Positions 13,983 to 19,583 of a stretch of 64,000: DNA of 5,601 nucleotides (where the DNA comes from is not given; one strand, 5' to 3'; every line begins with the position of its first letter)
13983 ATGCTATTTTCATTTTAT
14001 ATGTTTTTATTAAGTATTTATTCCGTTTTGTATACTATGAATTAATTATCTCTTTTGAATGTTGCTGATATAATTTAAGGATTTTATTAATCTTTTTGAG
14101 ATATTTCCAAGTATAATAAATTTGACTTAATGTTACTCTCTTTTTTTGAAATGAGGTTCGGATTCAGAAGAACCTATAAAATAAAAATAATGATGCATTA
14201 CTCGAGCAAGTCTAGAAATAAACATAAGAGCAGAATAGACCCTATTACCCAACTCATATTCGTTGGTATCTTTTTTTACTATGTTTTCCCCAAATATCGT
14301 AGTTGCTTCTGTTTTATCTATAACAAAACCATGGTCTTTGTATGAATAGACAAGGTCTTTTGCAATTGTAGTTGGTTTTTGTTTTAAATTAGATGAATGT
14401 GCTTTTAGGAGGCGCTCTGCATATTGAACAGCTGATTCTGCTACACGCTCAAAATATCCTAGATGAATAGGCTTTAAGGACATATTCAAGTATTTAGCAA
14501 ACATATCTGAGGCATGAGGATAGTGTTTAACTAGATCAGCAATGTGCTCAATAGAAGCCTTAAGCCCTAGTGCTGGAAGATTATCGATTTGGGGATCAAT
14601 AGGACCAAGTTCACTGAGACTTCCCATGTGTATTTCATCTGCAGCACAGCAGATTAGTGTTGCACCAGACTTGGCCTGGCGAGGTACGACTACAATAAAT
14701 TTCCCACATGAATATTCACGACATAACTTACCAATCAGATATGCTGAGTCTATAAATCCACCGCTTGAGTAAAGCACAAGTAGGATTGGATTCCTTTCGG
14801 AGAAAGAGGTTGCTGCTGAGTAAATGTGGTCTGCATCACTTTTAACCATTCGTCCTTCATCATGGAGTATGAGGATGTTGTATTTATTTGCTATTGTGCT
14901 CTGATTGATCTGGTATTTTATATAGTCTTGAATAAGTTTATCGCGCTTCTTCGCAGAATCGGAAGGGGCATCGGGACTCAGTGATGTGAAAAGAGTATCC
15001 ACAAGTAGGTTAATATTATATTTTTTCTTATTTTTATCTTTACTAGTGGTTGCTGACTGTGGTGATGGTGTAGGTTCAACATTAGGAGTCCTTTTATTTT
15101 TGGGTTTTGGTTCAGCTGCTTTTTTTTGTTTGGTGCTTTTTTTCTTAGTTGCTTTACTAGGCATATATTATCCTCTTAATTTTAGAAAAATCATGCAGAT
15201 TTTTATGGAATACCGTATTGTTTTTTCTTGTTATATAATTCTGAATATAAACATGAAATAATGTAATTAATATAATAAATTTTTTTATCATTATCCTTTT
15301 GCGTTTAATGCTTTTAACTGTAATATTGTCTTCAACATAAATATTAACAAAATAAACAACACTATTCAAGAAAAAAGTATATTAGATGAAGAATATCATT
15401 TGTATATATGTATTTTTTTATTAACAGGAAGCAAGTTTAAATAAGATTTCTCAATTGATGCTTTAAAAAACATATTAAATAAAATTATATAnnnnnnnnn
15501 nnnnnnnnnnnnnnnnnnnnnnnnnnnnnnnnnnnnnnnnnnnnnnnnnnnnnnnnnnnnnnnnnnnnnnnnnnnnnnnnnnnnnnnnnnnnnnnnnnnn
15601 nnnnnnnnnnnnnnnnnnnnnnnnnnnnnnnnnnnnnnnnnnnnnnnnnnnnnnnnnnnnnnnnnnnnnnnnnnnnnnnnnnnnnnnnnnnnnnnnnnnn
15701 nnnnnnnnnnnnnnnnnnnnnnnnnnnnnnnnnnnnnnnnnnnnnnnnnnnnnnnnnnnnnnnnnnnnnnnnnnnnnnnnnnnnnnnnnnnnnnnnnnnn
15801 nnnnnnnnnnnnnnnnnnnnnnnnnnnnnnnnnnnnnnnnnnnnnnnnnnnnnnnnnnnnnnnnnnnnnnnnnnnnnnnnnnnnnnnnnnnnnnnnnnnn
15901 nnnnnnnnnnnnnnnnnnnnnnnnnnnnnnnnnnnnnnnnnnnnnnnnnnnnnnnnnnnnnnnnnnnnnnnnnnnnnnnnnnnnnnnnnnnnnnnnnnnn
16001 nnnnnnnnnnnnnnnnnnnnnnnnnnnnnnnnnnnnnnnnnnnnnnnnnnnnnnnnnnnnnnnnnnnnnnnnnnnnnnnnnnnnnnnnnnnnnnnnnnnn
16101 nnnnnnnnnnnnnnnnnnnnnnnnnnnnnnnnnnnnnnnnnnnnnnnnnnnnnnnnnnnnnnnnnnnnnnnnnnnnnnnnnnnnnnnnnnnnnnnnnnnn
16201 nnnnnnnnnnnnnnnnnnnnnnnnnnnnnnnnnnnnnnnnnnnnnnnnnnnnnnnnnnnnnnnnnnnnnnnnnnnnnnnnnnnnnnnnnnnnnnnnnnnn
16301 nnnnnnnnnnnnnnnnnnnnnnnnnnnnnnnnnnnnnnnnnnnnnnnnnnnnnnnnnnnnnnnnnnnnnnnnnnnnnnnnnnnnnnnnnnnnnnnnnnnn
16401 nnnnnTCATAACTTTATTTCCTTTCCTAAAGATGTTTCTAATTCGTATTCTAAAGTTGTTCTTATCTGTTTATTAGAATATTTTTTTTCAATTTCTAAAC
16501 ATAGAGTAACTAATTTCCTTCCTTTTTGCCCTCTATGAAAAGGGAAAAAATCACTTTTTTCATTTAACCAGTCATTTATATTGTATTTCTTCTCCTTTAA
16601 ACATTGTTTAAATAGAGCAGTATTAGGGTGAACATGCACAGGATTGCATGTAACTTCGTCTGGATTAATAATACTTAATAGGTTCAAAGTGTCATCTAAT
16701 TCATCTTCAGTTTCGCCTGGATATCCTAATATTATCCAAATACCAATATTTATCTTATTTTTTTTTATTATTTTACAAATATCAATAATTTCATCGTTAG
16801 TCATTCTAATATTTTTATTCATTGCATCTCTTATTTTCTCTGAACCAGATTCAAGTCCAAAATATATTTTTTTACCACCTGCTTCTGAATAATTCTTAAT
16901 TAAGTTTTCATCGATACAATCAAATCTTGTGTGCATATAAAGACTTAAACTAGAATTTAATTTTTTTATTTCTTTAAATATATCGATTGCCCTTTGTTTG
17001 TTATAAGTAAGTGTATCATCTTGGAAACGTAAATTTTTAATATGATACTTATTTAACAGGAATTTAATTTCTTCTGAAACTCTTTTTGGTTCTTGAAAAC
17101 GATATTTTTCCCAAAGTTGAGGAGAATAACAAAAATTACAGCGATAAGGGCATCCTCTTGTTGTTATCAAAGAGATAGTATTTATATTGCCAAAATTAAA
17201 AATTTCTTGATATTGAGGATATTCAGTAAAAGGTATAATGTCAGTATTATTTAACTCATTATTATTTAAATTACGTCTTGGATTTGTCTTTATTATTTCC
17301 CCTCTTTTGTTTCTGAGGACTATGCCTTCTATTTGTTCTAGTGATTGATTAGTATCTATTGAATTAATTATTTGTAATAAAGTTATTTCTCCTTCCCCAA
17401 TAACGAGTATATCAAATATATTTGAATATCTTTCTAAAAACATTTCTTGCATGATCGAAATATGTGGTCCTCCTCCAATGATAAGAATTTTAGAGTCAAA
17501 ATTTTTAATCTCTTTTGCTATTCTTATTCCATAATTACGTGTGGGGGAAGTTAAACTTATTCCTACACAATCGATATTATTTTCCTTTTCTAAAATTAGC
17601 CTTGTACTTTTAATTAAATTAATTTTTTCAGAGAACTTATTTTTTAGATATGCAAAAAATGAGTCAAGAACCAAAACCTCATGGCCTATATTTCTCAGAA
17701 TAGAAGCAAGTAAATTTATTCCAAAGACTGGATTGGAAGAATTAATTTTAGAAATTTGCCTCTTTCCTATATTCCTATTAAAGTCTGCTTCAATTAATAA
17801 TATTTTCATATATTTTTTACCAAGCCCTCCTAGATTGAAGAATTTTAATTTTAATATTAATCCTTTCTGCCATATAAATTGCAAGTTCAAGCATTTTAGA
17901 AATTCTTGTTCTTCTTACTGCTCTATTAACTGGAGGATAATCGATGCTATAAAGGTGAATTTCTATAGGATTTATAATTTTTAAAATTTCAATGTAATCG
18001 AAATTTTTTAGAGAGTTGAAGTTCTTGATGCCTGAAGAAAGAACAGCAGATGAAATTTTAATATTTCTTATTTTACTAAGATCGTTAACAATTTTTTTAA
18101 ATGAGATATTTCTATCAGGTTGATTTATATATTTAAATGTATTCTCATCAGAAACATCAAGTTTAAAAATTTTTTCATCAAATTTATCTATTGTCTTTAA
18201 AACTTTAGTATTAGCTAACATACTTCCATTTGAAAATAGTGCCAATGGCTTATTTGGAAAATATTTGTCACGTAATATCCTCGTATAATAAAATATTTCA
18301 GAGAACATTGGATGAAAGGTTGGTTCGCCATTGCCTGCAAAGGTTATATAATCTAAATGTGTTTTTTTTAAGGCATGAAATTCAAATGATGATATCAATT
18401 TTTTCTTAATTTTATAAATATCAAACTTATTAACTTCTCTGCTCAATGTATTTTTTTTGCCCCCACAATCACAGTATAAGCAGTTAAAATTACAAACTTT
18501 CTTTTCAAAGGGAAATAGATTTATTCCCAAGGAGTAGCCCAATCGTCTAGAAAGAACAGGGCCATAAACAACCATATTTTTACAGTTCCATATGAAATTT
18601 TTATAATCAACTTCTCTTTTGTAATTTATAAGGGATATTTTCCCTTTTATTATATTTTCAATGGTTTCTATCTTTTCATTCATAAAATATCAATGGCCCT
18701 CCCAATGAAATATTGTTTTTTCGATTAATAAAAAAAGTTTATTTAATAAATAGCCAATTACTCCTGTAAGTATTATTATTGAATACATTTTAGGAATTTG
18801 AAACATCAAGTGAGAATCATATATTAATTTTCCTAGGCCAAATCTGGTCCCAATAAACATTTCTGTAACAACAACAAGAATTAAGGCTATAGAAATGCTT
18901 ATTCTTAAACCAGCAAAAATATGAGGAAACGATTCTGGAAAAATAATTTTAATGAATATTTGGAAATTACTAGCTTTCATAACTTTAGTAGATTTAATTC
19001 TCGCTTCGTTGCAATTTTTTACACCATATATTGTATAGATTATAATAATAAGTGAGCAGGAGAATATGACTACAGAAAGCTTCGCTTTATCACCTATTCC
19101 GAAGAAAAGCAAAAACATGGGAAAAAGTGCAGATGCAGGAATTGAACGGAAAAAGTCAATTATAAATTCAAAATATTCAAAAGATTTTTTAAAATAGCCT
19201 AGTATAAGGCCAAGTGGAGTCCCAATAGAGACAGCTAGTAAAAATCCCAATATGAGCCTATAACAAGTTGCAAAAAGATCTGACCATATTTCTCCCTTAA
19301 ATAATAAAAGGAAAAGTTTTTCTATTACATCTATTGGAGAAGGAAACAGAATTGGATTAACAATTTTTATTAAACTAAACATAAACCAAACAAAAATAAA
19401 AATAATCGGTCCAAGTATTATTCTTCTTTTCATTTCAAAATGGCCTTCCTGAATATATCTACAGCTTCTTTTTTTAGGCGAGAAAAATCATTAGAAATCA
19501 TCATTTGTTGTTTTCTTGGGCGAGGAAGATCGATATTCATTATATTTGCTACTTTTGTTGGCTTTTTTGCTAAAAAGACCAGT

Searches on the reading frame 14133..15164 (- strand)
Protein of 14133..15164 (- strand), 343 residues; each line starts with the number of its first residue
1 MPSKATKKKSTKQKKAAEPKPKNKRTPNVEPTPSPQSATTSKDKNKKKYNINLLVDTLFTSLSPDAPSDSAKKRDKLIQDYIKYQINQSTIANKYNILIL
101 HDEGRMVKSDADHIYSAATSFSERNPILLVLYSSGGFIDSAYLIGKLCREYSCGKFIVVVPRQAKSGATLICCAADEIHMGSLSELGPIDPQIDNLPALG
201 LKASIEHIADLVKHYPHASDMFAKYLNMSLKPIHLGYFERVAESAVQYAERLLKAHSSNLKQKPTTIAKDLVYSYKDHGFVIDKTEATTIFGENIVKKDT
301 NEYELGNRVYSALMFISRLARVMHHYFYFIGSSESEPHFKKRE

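Call 29: search_protein_families(library=pfam, proteins=[window:14133-15164:-])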
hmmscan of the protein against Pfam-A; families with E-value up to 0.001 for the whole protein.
window:14133-15164:- (343 aa): 1 family
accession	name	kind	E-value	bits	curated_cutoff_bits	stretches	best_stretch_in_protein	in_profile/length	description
PF01972.22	SDH_protease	-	5e-14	52.4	31.3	1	109-202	76-168/286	ClpP-like SDH-type serine proteinase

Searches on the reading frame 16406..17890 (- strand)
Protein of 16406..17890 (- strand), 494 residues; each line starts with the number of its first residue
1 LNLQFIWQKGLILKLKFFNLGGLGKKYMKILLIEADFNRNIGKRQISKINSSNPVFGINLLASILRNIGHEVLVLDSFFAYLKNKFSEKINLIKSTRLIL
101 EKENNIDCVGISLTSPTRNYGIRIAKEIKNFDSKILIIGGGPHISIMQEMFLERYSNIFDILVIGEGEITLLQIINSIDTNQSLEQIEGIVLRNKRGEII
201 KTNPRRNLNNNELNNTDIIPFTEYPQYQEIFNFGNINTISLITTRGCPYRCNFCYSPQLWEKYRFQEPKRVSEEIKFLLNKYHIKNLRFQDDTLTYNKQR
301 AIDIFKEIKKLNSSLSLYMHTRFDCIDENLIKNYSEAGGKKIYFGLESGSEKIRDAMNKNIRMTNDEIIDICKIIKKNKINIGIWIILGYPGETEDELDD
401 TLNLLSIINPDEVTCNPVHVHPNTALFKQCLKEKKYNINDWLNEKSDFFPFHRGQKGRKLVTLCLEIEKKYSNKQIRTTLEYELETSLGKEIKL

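Call 30: search_protein_families(library=pfam, proteins=[window:16406-17890:-])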
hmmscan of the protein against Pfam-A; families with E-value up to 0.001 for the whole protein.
window:16406-17890:- (494 aa): 3 families
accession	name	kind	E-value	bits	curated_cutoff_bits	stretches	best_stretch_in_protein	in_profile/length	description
PF04055.27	Radical_SAM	-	1.8e-24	87.2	29.5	1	242-405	2-166/166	Radical SAM superfamily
PF02310.24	B12-binding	-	8.7e-14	51.8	32.1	1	49-173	8-119/121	B12 binding domain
PF13353.11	Fer4_12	-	0.00012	22.8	22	0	244-321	12-90/137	4Fe-4S single cluster domain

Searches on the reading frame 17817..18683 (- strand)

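Call 30: search_protein_families(library=pfam, proteins=[window:17817-18683:-])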
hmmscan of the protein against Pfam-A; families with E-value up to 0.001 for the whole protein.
window:17817-18683:- (288 aa): 1 family
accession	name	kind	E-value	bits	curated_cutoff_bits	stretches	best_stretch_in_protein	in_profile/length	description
PF04055.27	Radical_SAM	-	1.4e-06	29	29.5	1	63-218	6-150/166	Radical SAM superfamily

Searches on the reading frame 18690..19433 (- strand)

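Call 30: search_protein_families(library=pfam, proteins=[window:18690-19433:-])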
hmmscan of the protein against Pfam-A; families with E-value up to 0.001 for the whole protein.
window:18690-19433:- (247 aa): 1 family
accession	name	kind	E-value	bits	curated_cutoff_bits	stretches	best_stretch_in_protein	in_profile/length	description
PF00528.27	BPD_transp_1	-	1e-20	74.7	26.4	1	71-239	1-180/184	Binding-protein-dependent transport system inner membrane component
